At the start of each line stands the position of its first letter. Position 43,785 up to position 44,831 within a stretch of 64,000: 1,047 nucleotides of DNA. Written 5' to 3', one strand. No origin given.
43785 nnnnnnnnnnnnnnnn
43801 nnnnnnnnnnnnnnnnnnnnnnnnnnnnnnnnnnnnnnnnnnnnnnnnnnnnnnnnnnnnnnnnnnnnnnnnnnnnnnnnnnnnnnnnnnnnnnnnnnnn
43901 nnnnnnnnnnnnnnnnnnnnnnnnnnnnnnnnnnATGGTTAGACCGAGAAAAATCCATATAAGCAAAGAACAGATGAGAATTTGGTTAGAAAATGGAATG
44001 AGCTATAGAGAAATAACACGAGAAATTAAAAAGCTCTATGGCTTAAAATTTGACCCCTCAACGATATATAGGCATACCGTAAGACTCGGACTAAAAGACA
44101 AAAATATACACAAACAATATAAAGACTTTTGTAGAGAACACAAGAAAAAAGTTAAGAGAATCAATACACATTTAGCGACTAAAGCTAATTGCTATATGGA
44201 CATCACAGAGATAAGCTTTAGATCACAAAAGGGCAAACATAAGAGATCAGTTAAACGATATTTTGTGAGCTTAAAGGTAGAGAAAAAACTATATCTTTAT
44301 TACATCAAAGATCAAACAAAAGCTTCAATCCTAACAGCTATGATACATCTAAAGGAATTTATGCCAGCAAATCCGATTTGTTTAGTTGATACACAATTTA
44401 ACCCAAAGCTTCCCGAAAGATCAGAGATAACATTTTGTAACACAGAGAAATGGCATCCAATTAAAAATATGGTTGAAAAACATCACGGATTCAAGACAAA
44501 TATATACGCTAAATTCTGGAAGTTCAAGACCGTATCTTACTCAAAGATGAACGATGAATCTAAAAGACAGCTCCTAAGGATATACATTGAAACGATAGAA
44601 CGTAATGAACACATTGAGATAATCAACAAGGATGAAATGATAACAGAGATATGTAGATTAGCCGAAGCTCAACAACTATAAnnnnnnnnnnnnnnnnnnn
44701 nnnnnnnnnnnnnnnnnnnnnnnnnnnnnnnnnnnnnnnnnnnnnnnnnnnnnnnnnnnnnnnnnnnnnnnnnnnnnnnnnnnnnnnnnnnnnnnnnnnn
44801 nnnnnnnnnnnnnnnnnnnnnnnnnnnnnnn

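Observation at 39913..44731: Array of about 10 copies of a 30-bp palindromic promoter/operator upstream of each small early gene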

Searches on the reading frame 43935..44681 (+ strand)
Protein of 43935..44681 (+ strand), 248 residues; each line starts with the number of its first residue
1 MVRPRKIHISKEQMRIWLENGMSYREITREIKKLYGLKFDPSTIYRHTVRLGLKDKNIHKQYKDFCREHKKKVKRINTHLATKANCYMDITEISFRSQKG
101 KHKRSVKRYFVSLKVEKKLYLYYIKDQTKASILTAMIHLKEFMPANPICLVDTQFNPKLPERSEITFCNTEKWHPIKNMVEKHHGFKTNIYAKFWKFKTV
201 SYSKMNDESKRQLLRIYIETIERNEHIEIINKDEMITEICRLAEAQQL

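Call 9: search_protein_families(library=pfam, proteins=[window:43935-44681:+], max_evalue=0.01)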
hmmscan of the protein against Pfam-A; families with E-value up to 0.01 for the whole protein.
window:43935-44681:+ (248 aa): 1 family
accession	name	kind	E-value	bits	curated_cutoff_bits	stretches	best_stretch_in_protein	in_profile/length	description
PF13936.12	HTH_38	-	0.0021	18.2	27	0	13-47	12-40/44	Helix-turn-helix domain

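Call 41: find_homologous_proteins(query=A2, max_evalue=0.001)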
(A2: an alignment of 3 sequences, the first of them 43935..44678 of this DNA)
Query A2 (3 sequences) (248 aa, profile of the alignment): 6 proteins with E <= 0.001 among 1910 candidates.
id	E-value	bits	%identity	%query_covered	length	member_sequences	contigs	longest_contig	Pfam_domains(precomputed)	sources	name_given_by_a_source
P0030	1.0e-146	505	100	100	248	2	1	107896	-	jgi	-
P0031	1.8e-121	422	39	94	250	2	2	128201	-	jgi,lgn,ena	-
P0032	4.6e-114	398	67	100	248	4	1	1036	-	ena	-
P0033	1.2e-70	256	44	100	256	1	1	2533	-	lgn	-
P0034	1.9e-59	219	61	63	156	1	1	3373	-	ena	-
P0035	6.9e-56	208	43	94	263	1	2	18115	-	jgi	-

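Call 42: find_encoding_contigs(protein=P0035, flank=10000, max_places=2)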
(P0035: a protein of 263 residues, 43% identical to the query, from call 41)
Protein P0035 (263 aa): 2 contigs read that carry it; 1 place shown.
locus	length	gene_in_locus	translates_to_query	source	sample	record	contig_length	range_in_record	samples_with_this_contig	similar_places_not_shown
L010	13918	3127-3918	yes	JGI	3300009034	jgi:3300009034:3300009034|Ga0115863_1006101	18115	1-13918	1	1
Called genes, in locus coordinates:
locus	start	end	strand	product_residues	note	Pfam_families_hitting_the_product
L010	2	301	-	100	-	?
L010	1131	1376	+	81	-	-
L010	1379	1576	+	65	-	-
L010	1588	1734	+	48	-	-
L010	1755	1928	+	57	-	-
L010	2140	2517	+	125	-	-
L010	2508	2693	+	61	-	-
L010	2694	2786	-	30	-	-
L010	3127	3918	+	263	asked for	-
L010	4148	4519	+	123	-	-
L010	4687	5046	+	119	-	-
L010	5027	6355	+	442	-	-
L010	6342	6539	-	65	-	-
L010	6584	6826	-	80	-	-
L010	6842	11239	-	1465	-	-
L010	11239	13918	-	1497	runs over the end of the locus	-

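Call 43: find_encoding_contigs(protein=P0033, flank=5000, max_places=2)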
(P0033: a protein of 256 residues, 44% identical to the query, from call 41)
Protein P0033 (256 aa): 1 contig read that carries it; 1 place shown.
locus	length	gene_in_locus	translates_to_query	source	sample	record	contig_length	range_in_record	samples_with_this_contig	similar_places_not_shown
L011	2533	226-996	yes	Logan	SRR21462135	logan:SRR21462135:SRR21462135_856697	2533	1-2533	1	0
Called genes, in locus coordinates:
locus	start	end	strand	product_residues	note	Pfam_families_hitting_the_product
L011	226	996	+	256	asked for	-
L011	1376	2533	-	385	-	?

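Call 44: find_encoding_contigs(protein=P0034, flank=5000, max_places=2)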
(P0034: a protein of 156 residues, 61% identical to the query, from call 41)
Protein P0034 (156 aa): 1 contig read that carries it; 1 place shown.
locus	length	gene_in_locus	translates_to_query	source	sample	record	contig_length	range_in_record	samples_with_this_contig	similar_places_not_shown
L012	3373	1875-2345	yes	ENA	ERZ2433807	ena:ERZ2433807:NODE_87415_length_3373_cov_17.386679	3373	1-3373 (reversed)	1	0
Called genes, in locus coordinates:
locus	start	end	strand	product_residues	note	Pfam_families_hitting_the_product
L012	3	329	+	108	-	?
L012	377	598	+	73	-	-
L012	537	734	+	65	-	-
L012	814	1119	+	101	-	-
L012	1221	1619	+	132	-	-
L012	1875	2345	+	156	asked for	-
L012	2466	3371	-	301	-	?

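Call 50: search_solved_structures(query=A3, max_evalue=10)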
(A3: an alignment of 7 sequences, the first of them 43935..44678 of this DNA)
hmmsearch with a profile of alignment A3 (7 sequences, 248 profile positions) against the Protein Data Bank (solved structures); distinct sequences matched with E-value up to 10: 0.

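Call 57: predict_structure(alignment_id=A4)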
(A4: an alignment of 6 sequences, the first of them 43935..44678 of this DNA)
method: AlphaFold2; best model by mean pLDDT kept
length: 248 residues; sequences in the alignment: 6
mean_pLDDT: 65.6   pTM: 0.50
mean pLDDT of the five models: 65.6, 63.6, 63.6, 58.3, 57.2
residues with pLDDT >= 90: 4; 70-90: 109; 50-70: 71; < 50: 64
segments of 3 or more residues with pLDDT < 50: 1-3, 70-77, 96-103, 163-203, 245-248
pLDDT, mean of each block of 10 residues (from residue 1): 63 88 86 86 87 75 56 44 71 53 61 83 84 85 78 62 47 33 41 37 55 59 76 78 49
secondary structure, 60 per line:
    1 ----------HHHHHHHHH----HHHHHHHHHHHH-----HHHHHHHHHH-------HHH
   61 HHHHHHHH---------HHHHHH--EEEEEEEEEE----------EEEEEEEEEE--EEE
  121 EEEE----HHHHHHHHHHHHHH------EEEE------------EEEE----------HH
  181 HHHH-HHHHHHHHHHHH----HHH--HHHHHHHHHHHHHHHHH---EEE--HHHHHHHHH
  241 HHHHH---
elements in order: H11-19 H24-35 H41-50 H58-68 H78-83 E86-95 E106-115 E118-124 H129-142 E149-152 E165-168 H179-184 H186-197 H207-223 E227-229 H232-245

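Call 78: search_protein_families(library=phrogs, proteins=[window:43935-44678:+], max_evalue=0.01)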
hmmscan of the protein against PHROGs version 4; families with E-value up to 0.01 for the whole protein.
window:43935-44678:+ (248 aa): 1 family
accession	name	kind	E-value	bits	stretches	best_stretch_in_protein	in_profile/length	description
phrog_125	-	DNA, RNA and nucleotide metabolism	0.0022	18.6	1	11-78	169-231/254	DNA invertase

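Call 95: search_dna_similar(query=window:43935-44678:+, collection=phages, mode=protein, max_evalue=0.01, max_rows=10)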
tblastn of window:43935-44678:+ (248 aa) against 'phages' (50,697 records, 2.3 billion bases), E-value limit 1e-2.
No match.

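Call 105: fold_search(model_id=the predicted structure, library=pdb)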
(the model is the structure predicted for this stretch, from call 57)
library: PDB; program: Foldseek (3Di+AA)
matches with E <= 10: 988; with E <= 0.001: 2
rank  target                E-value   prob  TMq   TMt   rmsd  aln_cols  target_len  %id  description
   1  6xgx_A                1.9e-04  0.94  0.21  0.14  18.1       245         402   16  ISCth4 transposase, strand transfer complex 1, STC1 (released 2020-10-14)
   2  6xg8_A                7.1e-04  0.94  0.20  0.13  13.8       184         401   15  ISCth4 transposase, pre-cleaved complex, PCC (released 2020-10-14)
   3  7pel_B                1.7e-02  0.87  0.29  0.27   6.2       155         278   17  CryoEM structure of simian T-cell lymphotropic virus intasome in complex with PP2A regulatory subunit B56 gamma (released 2021-08-25)
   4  8ag6_B                2.2e-02  0.60  0.16  0.05   6.7        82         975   15  human MutSalpha (MSH2/MSH6) binding to DNA with a GT mismatch (released 2023-01-25)
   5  7ouf_B                2.7e-02  0.85  0.29  0.26   6.4       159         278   16  Structure of the STLV intasome:B56 complex bound to the strand-transfer inhibitor XZ450 (released 2021-08-18)
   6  6voy_B                2.8e-02  0.85  0.33  0.32  12.4       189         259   13  Cryo-EM structure of HTLV-1 instasome (released 2020-07-01)
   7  2o8c_B                2.8e-02  0.60  0.19  0.06   6.8        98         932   11  human MutSalpha (MSH2/MSH6) bound to ADP and an O6-methyl-guanine T mispair (released 2007-06-05)
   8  3tai_A                3.6e-02  0.15  0.17  0.12  18.0       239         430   13  Crystal structure of NurA (released 2011-11-23)
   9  4u7b_A                3.9e-02  0.47  0.28  0.21  22.3       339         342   11  Crystal structure of a pre-cleavage Mos1 transpososome (released 2015-02-11)
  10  3zlj_A                4.4e-02  0.63  0.18  0.07   5.7        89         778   12  CRYSTAL STRUCTURE OF FULL-LENGTH E.COLI DNA MISMATCH REPAIR PROTEIN MUTS D835R MUTANT IN COMPLEX WITH GT MISMATCHED DN (released 2013-07-17)
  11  9x1l_G                5.0e-02  0.12  0.16  0.12  15.8       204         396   14  The cryo-EM structure of HerA-NurA complex with AMPPNP from Thermococcus kodakarensis (released 2026-02-04)
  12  2l33_MODEL_1_A        5.3e-02  0.23  0.14  0.27  10.2        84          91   15  Solution NMR Structure of DRBM 2 domain of Interleukin enhancer-binding factor 3 from Homo sapiens, Northeast  (released 2010-09-22)
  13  6r78_A                5.3e-02  0.18  0.15  0.16   9.6       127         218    9  Structure of IMP-13 metallo-beta-lactamase in apo form (loop closed) (released 2020-04-01)
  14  8fnd_A                5.6e-02  0.60  0.29  0.27  11.8       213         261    9  Structure of E138K HIV-1 intasome with Dolutegravir bound (released 2023-08-09)
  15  7u32_F                5.6e-02  0.44  0.26  0.25  16.1       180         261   13  MVV cleaved synaptic complex (CSC) intasome at 3.4 A resolution (released 2022-05-11)
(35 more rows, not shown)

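Call 106: search_protein_representatives(alignment_id=A4)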
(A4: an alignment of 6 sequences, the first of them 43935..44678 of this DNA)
Query: 6 sequences, 247 profile positions. Proteins with E-value up to 0.001 (for the whole library): 30; up to 1e-10: 8; up to 1e-30: 5. The best 30 are listed.
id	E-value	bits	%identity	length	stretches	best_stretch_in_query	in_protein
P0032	1.2e-129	447.4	-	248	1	1-247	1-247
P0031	1.9e-102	358.3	-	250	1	1-245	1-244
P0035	1.0e-101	355.9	-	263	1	2-246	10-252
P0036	1.4e-76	273.7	-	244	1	1-244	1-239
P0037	5.2e-31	124.4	-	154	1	1-136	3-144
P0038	2.4e-15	73.0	-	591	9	3-50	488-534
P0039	1.1e-11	61.1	-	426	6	4-58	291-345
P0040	3.4e-11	59.5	-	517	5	4-56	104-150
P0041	7.2e-10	55.1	-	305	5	5-70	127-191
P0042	2.9e-08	49.9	-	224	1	11-203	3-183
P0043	5.8e-08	48.9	-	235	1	9-240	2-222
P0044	1.6e-06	44.1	-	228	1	81-239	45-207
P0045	2.9e-06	43.3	-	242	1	13-204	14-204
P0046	1.2e-05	41.3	-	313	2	4-58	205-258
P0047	1.3e-05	41.2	-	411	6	5-49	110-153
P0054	8.0e-05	38.6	-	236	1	13-199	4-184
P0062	7.2e-04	35.5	-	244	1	8-199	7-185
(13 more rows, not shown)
